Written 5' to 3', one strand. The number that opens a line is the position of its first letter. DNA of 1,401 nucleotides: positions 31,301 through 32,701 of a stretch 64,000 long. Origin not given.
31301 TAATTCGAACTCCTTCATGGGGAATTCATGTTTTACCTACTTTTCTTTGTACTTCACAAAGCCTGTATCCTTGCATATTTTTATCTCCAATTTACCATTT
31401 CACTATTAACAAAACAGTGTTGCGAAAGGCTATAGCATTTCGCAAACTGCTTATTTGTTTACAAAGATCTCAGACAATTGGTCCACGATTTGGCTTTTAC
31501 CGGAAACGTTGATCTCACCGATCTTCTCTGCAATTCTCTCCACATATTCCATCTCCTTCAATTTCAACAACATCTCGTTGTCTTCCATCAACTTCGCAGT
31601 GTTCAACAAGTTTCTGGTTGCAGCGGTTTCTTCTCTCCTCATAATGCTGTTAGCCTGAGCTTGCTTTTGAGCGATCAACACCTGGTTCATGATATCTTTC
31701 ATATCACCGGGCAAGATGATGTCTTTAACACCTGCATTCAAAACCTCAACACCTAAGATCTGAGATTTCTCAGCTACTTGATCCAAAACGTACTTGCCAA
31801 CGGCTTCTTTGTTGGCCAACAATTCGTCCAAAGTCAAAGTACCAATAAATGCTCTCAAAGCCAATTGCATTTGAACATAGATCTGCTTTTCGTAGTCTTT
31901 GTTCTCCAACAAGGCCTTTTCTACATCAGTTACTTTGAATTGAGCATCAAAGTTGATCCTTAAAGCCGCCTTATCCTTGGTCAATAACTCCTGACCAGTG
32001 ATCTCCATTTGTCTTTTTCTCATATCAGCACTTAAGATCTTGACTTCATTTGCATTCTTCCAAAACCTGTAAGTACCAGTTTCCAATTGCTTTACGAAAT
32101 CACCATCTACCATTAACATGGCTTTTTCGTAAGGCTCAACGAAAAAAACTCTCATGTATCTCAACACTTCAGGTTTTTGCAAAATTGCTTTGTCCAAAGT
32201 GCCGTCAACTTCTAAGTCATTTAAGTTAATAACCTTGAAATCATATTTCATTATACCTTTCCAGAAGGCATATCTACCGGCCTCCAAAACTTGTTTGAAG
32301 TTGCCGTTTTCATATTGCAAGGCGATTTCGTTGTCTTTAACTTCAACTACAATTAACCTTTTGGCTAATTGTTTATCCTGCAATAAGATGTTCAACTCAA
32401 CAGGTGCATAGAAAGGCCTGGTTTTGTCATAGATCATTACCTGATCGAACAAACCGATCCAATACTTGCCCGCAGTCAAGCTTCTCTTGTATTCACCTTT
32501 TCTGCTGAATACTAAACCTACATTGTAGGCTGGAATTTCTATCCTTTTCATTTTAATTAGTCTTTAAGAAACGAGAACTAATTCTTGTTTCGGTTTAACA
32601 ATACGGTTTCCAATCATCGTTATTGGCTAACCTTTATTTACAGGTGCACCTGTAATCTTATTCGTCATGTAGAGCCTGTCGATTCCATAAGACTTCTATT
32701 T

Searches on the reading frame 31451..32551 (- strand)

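Call 30: search_protein_families(library=pfam, proteins=[window:31451-32551:-], max_evalue=0.01)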
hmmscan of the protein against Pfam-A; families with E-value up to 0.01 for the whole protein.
window:31451-32551:- (366 aa): 1 family
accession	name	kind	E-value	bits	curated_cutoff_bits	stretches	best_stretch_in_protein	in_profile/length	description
PF01145.31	Band_7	-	4.1e-30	105.6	23.6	1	138-308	3-175/176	SPFH domain / Band 7 family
